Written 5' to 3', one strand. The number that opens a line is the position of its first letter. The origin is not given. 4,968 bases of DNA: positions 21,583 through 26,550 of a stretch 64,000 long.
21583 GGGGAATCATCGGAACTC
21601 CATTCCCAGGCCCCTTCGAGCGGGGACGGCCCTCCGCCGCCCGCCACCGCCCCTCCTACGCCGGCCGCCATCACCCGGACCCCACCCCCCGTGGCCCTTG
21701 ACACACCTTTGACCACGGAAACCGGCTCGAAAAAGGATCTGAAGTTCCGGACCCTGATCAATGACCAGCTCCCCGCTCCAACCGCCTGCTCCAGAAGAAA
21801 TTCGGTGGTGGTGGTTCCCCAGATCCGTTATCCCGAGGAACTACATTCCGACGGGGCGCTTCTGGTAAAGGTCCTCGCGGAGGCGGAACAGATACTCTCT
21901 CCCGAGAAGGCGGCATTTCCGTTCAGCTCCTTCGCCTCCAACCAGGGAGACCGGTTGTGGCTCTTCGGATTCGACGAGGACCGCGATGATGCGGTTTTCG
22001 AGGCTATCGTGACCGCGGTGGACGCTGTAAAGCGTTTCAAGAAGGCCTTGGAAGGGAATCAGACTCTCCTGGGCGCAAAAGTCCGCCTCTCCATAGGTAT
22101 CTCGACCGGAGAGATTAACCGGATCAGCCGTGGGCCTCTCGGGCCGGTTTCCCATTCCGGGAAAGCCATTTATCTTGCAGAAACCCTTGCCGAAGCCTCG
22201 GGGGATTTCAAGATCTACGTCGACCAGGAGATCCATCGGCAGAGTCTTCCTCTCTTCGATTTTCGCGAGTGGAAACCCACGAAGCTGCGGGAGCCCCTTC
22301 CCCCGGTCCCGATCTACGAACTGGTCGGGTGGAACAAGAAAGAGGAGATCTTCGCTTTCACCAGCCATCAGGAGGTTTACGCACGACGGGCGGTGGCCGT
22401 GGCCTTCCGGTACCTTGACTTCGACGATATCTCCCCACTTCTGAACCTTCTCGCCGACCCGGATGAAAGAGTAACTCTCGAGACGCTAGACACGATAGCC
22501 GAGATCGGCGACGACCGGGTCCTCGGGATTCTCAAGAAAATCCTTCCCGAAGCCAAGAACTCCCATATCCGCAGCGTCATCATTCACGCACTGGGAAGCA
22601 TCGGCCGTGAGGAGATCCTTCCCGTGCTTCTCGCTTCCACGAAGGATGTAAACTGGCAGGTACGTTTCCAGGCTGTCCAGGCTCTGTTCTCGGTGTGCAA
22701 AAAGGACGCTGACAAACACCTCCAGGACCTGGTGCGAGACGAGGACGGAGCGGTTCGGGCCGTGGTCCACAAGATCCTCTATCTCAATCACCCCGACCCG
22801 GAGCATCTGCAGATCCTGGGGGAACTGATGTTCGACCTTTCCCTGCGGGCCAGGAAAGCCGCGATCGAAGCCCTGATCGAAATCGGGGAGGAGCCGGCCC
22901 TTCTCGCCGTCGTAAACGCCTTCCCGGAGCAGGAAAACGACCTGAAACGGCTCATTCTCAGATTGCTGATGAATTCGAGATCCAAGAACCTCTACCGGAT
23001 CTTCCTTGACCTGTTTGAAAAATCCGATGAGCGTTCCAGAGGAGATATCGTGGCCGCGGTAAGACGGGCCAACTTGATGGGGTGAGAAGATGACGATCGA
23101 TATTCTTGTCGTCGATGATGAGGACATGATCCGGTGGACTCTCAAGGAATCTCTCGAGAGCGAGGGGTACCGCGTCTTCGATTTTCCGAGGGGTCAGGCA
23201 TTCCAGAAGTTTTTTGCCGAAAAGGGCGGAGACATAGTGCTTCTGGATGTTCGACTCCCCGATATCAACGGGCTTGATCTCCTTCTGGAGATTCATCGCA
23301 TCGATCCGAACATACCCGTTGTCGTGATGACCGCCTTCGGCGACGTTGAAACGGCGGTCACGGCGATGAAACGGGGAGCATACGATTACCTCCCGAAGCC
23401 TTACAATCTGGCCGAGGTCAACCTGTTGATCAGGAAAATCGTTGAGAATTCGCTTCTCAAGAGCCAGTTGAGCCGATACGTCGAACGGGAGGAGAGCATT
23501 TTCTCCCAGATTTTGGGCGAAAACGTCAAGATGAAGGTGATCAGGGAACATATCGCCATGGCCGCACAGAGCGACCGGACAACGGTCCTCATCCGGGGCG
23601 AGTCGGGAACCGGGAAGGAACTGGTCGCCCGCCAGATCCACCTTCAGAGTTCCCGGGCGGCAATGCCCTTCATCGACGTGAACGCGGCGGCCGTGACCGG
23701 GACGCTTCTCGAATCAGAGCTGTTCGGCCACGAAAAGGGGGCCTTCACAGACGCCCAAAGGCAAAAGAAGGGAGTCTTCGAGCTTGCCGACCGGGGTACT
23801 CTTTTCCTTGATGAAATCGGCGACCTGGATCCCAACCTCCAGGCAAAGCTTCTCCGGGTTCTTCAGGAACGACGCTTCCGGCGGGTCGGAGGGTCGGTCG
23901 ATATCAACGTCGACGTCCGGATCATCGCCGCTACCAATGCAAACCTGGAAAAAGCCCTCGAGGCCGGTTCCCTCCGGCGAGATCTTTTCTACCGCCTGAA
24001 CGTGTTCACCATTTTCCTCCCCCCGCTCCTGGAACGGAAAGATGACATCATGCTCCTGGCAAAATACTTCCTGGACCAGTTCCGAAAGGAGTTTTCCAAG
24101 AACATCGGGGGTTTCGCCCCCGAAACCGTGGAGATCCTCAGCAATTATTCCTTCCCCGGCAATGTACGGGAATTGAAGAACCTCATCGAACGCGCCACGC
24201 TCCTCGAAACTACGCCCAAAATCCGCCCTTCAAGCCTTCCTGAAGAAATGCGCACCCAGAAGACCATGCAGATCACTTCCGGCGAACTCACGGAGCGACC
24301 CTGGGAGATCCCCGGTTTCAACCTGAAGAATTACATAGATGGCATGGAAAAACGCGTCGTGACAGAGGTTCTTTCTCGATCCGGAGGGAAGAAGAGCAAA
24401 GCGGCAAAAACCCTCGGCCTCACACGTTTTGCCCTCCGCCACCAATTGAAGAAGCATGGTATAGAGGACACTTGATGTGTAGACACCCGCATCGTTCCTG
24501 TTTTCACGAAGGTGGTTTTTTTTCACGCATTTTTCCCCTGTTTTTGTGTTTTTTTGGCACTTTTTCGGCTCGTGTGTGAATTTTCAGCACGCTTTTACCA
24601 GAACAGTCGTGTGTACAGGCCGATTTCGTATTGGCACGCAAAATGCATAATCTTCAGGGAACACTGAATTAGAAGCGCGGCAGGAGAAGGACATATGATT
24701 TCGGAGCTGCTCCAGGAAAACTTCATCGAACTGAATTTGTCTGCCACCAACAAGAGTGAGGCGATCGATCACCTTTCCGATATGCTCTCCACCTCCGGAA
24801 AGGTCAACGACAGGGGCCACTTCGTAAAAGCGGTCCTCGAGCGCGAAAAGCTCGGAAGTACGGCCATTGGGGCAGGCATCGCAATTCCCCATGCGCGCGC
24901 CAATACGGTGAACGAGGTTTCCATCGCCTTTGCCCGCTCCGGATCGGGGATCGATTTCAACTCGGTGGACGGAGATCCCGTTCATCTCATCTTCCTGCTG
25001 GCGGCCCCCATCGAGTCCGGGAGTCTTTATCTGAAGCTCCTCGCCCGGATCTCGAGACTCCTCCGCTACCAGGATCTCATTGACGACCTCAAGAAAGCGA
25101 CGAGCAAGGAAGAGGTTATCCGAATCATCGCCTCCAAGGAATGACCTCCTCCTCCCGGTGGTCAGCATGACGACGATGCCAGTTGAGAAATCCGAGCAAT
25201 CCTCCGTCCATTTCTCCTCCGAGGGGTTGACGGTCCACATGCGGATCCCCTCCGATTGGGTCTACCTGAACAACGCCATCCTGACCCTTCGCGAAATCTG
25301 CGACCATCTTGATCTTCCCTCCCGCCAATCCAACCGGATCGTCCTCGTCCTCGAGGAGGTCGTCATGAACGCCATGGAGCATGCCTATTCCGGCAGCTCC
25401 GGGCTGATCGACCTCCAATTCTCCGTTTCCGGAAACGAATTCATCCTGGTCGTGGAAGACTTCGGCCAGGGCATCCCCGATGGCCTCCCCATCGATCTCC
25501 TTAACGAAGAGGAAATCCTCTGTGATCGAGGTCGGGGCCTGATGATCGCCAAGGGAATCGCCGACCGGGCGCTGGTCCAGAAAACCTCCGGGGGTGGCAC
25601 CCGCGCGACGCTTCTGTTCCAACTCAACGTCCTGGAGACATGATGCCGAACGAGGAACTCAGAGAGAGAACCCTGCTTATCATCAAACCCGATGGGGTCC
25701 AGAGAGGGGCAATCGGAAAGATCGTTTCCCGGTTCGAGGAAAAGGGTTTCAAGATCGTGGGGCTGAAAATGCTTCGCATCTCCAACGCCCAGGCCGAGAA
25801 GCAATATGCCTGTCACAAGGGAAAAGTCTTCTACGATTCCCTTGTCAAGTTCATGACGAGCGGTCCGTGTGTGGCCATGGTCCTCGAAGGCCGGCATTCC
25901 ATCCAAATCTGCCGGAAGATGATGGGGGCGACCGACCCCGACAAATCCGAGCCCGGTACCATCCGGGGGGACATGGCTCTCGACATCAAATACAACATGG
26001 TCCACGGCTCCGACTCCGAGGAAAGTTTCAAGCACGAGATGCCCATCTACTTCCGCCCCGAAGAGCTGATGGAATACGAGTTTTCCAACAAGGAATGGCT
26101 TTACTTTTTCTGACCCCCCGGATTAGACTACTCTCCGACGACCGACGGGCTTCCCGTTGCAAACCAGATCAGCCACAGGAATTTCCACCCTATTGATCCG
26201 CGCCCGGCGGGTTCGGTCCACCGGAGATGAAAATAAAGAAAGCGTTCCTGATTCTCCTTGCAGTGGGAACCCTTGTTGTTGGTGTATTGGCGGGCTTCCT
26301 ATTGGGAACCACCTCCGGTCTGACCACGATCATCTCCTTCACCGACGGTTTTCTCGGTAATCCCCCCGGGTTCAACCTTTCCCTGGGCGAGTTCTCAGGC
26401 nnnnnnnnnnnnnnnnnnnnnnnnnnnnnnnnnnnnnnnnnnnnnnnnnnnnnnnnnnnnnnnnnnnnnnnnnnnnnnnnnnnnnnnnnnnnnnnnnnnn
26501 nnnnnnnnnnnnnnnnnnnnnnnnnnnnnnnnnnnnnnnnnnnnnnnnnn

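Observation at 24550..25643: Near-consensus sigma-54 promoter driving ptsN (EIIA-Ntr) and an RsbW-like kinase, immediately downstream of the NtrC-type activator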

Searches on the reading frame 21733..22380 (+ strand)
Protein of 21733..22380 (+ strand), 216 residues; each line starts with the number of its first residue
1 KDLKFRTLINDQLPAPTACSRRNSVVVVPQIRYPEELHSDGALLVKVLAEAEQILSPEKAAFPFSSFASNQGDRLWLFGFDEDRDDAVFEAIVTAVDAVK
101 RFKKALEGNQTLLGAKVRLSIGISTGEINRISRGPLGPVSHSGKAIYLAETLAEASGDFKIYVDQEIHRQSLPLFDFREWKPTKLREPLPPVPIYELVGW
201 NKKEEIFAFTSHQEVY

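Call 49: search_protein_families(library=pfam, proteins=[window:21733-22380:+], max_evalue=10)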
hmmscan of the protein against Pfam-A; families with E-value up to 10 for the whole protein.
window:21733-22380:+ (216 aa): 0 families

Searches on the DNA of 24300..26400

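Call 48: search_rna_families(source=window, start=24300, end=26400, threshold=evalue, max_evalue=1)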
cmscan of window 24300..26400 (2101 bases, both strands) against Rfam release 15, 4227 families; matches with E-value up to 1: 0.
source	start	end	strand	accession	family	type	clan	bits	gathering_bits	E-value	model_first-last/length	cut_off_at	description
